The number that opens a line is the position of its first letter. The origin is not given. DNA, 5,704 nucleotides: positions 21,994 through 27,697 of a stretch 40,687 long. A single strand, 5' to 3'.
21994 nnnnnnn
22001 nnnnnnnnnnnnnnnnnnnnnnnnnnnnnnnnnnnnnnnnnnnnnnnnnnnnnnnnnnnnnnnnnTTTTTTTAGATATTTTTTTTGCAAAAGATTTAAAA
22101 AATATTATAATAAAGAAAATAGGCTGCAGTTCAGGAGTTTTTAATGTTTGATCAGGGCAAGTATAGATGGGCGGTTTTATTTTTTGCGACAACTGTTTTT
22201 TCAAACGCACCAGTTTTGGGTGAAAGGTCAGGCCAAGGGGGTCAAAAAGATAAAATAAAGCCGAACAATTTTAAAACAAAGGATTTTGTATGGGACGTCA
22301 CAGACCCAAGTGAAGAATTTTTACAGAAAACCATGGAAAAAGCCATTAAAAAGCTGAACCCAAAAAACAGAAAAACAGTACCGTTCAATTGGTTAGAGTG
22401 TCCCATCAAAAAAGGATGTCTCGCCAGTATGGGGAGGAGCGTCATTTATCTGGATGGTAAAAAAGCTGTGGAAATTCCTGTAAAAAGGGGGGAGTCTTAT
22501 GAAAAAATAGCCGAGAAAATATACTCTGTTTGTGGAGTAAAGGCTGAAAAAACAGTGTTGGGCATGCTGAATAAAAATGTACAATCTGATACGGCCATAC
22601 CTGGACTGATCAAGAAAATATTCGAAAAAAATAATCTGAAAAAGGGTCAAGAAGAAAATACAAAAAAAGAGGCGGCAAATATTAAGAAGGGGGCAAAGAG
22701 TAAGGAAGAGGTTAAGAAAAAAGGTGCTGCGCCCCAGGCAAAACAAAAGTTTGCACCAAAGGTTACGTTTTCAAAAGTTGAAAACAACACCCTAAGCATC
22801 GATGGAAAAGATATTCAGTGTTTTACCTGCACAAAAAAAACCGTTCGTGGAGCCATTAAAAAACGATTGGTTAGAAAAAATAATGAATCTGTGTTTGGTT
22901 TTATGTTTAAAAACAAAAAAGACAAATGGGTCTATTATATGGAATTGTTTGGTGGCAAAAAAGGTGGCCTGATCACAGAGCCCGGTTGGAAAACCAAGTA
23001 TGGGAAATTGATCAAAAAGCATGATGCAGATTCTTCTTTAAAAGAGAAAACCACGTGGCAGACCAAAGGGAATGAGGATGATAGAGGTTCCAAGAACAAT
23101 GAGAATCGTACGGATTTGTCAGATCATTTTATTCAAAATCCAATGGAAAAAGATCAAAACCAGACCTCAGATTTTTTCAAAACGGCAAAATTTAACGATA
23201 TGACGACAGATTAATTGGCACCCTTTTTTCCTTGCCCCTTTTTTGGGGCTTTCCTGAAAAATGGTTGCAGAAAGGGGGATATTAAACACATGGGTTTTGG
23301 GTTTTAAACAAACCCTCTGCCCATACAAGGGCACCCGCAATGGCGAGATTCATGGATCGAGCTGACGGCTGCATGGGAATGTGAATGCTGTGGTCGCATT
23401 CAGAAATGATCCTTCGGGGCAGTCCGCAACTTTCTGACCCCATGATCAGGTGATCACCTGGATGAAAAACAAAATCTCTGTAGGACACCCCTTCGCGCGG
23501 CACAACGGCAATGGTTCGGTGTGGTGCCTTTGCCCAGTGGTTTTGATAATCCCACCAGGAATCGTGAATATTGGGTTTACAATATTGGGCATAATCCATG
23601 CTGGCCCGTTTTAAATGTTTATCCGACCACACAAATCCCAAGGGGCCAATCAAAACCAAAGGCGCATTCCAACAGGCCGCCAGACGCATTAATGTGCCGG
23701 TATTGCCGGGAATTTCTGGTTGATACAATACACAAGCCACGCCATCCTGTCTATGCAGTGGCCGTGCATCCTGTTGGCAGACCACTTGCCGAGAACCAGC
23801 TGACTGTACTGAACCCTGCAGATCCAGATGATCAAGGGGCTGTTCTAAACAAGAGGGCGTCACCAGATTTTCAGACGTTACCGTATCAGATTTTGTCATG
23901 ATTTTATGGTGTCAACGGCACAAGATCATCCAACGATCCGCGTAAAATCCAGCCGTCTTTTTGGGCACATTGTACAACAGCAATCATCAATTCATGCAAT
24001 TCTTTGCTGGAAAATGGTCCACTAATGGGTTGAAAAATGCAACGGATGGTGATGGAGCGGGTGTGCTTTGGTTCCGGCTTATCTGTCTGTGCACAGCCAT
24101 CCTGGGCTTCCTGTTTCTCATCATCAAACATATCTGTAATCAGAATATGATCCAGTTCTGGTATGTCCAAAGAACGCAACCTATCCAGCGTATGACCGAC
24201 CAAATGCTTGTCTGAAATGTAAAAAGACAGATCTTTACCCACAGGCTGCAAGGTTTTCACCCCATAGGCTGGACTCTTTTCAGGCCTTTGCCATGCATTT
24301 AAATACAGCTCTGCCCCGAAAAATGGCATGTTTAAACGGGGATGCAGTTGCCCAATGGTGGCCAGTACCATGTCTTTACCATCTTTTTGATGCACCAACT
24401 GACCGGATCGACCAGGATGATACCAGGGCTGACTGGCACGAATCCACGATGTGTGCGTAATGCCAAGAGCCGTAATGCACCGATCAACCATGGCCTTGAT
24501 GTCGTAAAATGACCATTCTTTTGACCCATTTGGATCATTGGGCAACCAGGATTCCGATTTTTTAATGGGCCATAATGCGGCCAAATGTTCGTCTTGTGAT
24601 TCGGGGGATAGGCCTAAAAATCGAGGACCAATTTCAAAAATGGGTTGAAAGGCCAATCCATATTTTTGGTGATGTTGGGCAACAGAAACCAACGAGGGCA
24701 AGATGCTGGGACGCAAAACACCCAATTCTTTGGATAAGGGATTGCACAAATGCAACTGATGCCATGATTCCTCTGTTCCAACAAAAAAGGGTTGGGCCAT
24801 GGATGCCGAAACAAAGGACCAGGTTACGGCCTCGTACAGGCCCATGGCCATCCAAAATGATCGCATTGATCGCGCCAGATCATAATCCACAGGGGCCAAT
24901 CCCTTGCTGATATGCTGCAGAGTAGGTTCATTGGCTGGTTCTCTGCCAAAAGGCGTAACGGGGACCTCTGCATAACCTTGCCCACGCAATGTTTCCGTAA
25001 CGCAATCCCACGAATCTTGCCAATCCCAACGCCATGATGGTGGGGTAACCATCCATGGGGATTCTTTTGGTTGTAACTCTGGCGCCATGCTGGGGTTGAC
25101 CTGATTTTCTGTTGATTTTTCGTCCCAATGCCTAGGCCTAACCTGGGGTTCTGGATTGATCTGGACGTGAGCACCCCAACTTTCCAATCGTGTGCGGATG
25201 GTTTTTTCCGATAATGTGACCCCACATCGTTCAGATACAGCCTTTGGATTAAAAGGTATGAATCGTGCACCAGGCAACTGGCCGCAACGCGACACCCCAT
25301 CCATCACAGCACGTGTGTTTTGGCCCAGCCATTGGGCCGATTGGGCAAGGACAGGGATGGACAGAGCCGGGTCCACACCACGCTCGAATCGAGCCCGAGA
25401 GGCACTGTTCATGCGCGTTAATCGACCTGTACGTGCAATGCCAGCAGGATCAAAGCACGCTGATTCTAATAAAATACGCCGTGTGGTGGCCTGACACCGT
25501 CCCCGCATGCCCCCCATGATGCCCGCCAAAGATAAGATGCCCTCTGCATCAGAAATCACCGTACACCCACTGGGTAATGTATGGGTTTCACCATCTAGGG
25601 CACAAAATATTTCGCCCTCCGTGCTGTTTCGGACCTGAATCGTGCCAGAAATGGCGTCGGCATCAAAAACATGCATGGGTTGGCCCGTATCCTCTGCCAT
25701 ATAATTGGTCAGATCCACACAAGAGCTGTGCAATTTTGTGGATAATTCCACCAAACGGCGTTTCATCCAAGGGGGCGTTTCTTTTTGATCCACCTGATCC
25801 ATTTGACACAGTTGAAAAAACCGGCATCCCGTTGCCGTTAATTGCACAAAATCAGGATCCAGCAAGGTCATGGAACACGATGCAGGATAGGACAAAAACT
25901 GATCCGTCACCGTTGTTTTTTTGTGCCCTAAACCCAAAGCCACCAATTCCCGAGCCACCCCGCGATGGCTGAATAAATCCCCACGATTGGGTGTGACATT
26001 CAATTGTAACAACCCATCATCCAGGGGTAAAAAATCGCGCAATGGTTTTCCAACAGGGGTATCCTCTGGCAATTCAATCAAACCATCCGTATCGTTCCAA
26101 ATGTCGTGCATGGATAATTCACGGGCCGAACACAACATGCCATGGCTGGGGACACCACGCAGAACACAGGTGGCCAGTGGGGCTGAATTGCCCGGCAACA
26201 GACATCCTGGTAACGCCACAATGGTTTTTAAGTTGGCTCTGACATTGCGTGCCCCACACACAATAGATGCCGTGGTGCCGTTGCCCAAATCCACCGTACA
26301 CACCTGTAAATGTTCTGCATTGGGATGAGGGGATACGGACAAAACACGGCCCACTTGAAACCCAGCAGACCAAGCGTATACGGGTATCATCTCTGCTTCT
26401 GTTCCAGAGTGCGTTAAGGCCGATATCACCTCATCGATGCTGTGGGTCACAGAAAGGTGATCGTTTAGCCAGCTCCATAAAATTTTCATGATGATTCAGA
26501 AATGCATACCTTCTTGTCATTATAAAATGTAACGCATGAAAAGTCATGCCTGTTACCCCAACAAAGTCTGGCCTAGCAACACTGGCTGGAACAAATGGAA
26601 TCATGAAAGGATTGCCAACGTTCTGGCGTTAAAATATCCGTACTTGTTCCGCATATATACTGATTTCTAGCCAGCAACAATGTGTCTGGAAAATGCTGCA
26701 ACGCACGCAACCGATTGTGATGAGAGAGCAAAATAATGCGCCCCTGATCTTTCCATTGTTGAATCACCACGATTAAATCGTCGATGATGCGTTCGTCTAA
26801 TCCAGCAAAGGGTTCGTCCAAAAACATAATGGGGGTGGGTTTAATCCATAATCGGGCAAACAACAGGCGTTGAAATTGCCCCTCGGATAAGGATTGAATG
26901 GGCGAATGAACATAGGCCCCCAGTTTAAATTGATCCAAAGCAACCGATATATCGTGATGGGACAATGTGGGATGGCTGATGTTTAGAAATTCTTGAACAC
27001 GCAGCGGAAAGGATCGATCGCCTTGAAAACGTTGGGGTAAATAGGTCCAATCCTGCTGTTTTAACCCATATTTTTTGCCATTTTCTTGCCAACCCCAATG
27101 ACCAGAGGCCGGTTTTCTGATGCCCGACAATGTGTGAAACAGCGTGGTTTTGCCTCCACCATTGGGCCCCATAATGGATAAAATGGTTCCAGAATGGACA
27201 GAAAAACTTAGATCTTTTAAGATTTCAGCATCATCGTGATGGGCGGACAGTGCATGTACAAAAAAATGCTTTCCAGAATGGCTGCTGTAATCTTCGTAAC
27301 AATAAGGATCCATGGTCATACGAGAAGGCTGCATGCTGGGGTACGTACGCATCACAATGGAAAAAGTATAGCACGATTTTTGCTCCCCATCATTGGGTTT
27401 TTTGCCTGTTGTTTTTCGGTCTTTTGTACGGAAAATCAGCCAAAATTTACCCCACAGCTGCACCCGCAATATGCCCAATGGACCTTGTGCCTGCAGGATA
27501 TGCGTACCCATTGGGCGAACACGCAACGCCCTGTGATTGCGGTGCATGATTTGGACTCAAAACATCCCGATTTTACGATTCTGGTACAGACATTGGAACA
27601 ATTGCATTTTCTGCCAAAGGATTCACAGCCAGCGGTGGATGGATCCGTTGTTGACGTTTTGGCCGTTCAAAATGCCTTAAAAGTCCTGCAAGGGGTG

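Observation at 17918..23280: AT-rich ~5.4-kb accessory segment around tRNA-Thr encoding two paralogous pairs of Sec-signal ORFan proteins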

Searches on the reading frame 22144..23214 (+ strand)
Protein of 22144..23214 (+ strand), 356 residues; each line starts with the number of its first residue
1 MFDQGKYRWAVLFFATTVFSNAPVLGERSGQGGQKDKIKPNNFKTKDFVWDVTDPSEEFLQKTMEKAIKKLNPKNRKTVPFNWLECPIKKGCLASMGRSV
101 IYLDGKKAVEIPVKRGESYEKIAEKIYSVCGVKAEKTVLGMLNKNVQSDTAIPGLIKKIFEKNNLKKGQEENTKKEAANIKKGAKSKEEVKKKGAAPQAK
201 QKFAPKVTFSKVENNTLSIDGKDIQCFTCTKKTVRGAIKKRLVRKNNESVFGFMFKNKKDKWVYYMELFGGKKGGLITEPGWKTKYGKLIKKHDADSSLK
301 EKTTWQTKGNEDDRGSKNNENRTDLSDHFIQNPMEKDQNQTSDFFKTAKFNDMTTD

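Call 4: search_protein_families(library=pfam, proteins=[window:22144-23214:+], max_evalue=1)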
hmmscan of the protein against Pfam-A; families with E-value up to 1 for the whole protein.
window:22144-23214:+ (356 aa): 0 families

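Call 5: search_protein_families(library=ncbifam, proteins=[window:22144-23214:+], max_evalue=1)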
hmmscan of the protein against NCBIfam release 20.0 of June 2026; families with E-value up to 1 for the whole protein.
window:22144-23214:+ (356 aa): 0 families

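Call 22: find_homologous_proteins(query=A1)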
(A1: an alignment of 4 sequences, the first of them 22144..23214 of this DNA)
Query A1 (4 sequences) (356 aa, profile of the alignment): 12 proteins with E <= 0.001 among 8000 candidates.
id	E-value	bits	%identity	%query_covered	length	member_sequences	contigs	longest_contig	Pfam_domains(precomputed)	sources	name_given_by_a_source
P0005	1.3e-175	602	56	99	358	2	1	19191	-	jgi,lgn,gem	-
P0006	6.9e-175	599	100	100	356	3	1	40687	-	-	-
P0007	1.3e-170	585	53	99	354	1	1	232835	-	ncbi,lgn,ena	-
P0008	4.5e-168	577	61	99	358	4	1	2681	-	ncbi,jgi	jgi:hypothetical protein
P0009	8.0e-151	520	47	99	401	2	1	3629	-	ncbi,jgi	jgi:hypothetical protein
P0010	1.6e-150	519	71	100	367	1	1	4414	-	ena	-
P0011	2.4e-142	492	64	99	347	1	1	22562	-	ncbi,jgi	jgi:hypothetical protein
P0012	4.0e-132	459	57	99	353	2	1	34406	-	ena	-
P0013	5.5e-131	455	78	95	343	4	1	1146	-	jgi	jgi:hypothetical protein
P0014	3.5e-126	439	60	99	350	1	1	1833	-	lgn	-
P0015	1.4e-106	375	52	96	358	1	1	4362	-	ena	-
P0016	1.4e-35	141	77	28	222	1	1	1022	PF04390.18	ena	-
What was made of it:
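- The D profile found 12 hits (call 22).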

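Call 53: predict_structure(alignment_id=A5)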
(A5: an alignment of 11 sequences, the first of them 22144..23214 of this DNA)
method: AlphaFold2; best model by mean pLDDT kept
length: 356 residues; sequences in the alignment: 11
mean_pLDDT: 62.5   pTM: 0.57
mean pLDDT of the five models: 62.5, 61.7, 46.0, 45.6, 39.8
residues with pLDDT >= 90: 15; 70-90: 184; 50-70: 31; < 50: 126
segments of 3 or more residues with pLDDT < 50: 1-36, 164-202, 308-356
pLDDT, mean of each block of 10 residues (from residue 1): 32 27 24 41 78 72 88 74 83 86 86 84 84 86 83 86 41 31 26 34 65 82 86 63 70 89 89 75 80 86 65 29 27 27 30 25
secondary structure, 60 per line:
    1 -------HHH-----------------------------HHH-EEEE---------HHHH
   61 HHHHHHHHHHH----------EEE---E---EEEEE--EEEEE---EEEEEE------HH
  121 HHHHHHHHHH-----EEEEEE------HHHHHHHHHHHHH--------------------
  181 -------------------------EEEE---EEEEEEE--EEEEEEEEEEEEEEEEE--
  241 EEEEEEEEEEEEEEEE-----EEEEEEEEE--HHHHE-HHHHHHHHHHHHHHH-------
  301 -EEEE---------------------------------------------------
elements in order: E44-47 H57-71 E82-84 E92-96 E99-103 E107-112 H119-130 E136-141 H148-160 E206-209 E213-219 E222-238 E241-256 E262-270 H273-276 H279-293 E302-305

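Call 57: fold_search(model_id=the predicted structure, library=pdb)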
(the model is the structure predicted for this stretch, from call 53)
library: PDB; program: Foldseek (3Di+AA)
matches with E <= 10: 1066; with E <= 0.001: 0
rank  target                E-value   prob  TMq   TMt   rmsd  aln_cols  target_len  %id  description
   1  8z9d_P                2.6e-03  0.95  0.18  0.29  15.4       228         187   11  cryo-EM structure of PSII-LHCII megacomplex from spinach (released 2024-11-13)
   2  3t0p_A                1.7e-02  0.18  0.10  0.10  17.6       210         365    8  Crystal structure of a Putative DNA polymerase III beta subunit (EUBREC_0002; ERE_29750) from Eubacterium rectale ATCC (released 2011-08-10)
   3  5xnl_P                2.5e-02  0.72  0.19  0.32  12.5       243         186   10  Structure of stacked C2S2M2-type PSII-LHCII supercomplex from Pisum sativum (released 2017-09-20)
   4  3t0p_B                2.8e-02  0.15  0.10  0.10  17.6       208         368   10  Crystal structure of a Putative DNA polymerase III beta subunit (EUBREC_0002; ERE_29750) from Eubacterium rectale ATCC (released 2011-08-10)
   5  6kac_P                5.4e-02  0.57  0.18  0.30  14.9       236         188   12  Cryo-EM structure of the C2S2-type PSII-LHCII supercomplex from Chlamydomonas reihardtii (released 2019-10-23)
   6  6bm7_F                5.4e-02  0.16  0.13  0.15  23.2       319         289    8  Crystal structure of Trypanosoma brucei AdoMetDC/prozyme heterodimer in complex with pyrimidineamine inhibitor UTSAM56 (released 2018-01-03)
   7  6xrf_H                8.9e-02  0.66  0.11  0.24  10.2        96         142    7  EagT6 Tse6 NT complex (released 2020-12-30)
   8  4rei                  9.4e-02  0.23  0.10  0.20  13.7       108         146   11  Crystal structure of ginseng major latex-like protein 151 (GLP) from Panax ginseng. (crystal-2) (released 2015-05-13)
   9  6bm7_E                1.0e-01  0.12  0.12  0.15  23.2       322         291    8  Crystal structure of Trypanosoma brucei AdoMetDC/prozyme heterodimer in complex with pyrimidineamine inhibitor UTSAM56 (released 2018-01-03)
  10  9xps_1                1.1e-01  0.06  0.10  0.15  21.3       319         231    9  The neck structure of the Phage Phikz (released 2026-02-11)
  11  9i4t_P                1.2e-01  0.69  0.19  0.36  13.6       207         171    9  Photosystem II from Arabidopsis thaliana (released 2026-03-25)
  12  3swm_C                1.2e-01  0.51  0.12  0.25   6.9        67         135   13  The NAC domain of ANAC019 in complex with DNA, gold derivative (released 2012-04-11)
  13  3swm_A                1.2e-01  0.51  0.12  0.25   6.9        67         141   13  The NAC domain of ANAC019 in complex with DNA, gold derivative (released 2012-04-11)
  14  6ue2_D                1.3e-01  0.47  0.14  0.18   7.8        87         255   20  1.85 Angstrom Resolution Crystal Structure of Class D beta-lactamase from Clostridium difficile 630 (released 2019-12-25)
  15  6xrf_G                1.4e-01  0.41  0.11  0.23  10.0        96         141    8  EagT6 Tse6 NT complex (released 2020-12-30)
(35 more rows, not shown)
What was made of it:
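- Weak fold-level resemblance of D to the Mog1/PsbP/EagT6-type sandwich, with TM-scores of 0.33 or less (call 57).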

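Call 60: search_solved_structures(query=A5, max_evalue=10)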
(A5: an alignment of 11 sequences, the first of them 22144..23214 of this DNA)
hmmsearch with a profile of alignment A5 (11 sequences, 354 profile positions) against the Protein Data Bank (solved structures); distinct sequences matched with E-value up to 10: 0.

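Call 62: search_protein_families(library=phrogs, proteins=[window:22144-23214:+], max_evalue=1)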
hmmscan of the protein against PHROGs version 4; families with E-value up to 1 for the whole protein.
window:22144-23214:+ (356 aa): 0 families

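Call 63: search_protein_families(library=padloc, proteins=[window:22144-23214:+], max_evalue=1)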
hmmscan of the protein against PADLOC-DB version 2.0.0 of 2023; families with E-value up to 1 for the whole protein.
window:22144-23214:+ (356 aa): 0 families

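Call 65: search_protein_families(library=pfam, alignment_id=A5, max_evalue=1)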
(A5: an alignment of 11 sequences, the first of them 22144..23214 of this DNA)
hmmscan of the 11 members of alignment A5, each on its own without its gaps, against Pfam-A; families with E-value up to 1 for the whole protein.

A. member 1, window:22144-23214:+ (356 aa): 0 families

B. families by the number of members that match (of 11 scanned): 4 families
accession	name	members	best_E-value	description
PF09360.15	zf-CDGSH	2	0.099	Iron-binding zinc finger CDGSH type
PF15935.10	RnlA_toxin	1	0.0022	RNase LS, bacterial toxin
PF15928.10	DUF4746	1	0.11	Domain of unknown function (DUF4746)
PF01080.22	Presenilin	1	0.35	Presenilin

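Call 69: find_encoding_contigs(protein=P0010, flank=10000, max_places=3)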
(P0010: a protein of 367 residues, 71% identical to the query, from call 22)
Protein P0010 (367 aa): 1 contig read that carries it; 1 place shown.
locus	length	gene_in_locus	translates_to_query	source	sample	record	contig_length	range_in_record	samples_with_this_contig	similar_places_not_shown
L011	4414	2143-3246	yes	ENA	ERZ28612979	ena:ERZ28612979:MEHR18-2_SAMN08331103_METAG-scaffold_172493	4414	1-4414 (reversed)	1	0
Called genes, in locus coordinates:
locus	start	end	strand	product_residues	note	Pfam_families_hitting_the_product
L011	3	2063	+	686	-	?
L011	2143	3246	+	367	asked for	-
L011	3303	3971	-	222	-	PF00588:SpoU_methylase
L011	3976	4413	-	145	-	?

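Call 70: find_encoding_contigs(protein=P0012, flank=10000, max_places=3)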
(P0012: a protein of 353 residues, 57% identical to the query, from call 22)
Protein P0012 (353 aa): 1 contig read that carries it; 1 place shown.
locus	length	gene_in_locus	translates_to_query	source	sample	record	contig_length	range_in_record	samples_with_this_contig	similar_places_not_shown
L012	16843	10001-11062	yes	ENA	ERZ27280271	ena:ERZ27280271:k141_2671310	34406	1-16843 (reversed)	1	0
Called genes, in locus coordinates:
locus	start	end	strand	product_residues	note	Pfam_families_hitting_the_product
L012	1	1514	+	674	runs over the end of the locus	PF13491:FtsK_4TM, PF17854:FtsK_alpha, PF01580:FtsK_SpoIIIE, PF09397:FtsK_gamma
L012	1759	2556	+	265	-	PF01113:DapB_N, PF05173:DapB_C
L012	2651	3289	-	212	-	PF00625:Guanylate_kin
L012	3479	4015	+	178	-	PF02130:YbeY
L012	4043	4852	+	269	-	PF00571:CBS, PF03471:CorC_HlyC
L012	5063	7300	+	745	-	-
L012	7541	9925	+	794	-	-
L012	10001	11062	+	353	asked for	-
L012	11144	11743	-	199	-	PF00588:SpoU_methylase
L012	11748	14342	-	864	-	PF03484:B5 (faint), PF01588:tRNA_bind, PF03483:B3_4, PF17759:tRNA_synthFbeta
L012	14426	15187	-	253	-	PF00005:ABC_tran, PF02463:SMC_N (faint), PF13304:AAA_21 (weak)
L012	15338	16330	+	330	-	PF01471:PG_binding_1 (faint), PF03734:YkuD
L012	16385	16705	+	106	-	PF00216:Bac_DNA_binding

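Call 78: find_related_loci(query=A5, collection=metagenome_contigs, flank=8000)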
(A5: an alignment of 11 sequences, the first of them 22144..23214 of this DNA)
Query A5 (356 aa) in metagenome_contigs; peptide patterns used: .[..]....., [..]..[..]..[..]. (x = any residue, [..] = any of these).
600 stretches matched a pattern, but none encodes a relative of the query by tblastn (E <= 1e-3).

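Call 91: fold_search(model_id=the predicted structure, library=viral)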
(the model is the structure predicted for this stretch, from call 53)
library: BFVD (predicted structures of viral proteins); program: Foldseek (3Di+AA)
matches with E <= 10: 956; with E <= 0.001: 0
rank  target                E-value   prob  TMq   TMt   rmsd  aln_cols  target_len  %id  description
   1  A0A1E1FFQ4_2          2.0e-03  0.38  0.12  0.05  29.0       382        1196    8  Polyprotein [Winged bean alphaendornavirus 1]
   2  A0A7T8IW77            8.1e-03  0.18  0.10  0.08  15.9       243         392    8  Putative DNA polymerase III, beta subunit [Erwinia phage pEa_SNUABM_5]
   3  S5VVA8                1.2e-02  0.15  0.09  0.09  16.5       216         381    6  Putative DNA polymerase III [Pseudomonas phage PaBG]
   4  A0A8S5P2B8            1.8e-02  0.28  0.13  0.16  25.1       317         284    9  Uncharacterized protein [Myoviridae sp. ctLnO19]
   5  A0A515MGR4            2.9e-02  0.20  0.12  0.17  16.2       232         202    6  (no name in the UniProt tables at hand)
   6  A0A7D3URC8            3.4e-02  0.12  0.08  0.14  22.9       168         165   15  Uncharacterized protein [Fadolivirus FV1/VV64]
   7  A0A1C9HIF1            4.0e-02  0.09  0.09  0.05  32.4       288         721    7  LS134a [Lumpy skin disease virus]
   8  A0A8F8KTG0            5.6e-02  0.15  0.10  0.07  19.1       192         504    8  Mitochondrial chaperone BCS1 [Clandestinovirus]
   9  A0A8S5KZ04            7.0e-02  0.11  0.13  0.09  28.4       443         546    9  Maturation protein (Fragment) [ssRNA phage SRR6960799_1]
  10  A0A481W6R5            7.8e-02  0.09  0.12  0.13  18.1       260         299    7  Uncharacterized protein [Fusobacterium phage Fnu1]
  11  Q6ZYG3                8.3e-02  0.25  0.14  0.26  15.7       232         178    9  Uncharacterized protein [Pyrobaculum spherical virus (isolate United States/Yellowstone)]
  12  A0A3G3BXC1            8.7e-02  0.15  0.11  0.12  34.6       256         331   11  (no name in the UniProt tables at hand)
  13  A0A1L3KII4            8.7e-02  0.12  0.08  0.06  18.3       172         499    9  Maturation protein [Beihai levi-like virus 33]
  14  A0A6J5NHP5            9.2e-02  0.23  0.11  0.25  17.5       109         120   15  Uncharacterized protein [uncultured Caudovirales phage]
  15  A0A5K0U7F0            9.2e-02  0.04  0.08  0.05  40.9       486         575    8  Uncharacterized protein [Yasminevirus sp. GU-2018]
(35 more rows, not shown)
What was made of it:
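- Tried and rejected: The PsbP and EagT6 resemblance is too weak to use (calls 53, 57, 91).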

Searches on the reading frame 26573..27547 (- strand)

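Call 85: search_protein_families(library=pfam, proteins=[window:26573-27547:-], max_evalue=0.001)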
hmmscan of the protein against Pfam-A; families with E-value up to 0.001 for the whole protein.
window:26573-27547:- (324 aa): 3 families
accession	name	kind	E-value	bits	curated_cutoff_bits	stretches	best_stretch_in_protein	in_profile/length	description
PF00005.33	ABC_tran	-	8.1e-22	78.7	25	1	110-248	1-137/137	ABC transporter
PF13304.12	AAA_21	-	3.2e-07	31.1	27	1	154-279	170-301/304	AAA domain, putative AbiEii toxin, Type IV TA system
PF02463.25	SMC_N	-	7.1e-06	26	40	0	227-280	148-201/220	RecF/RecN/SMC N terminal domain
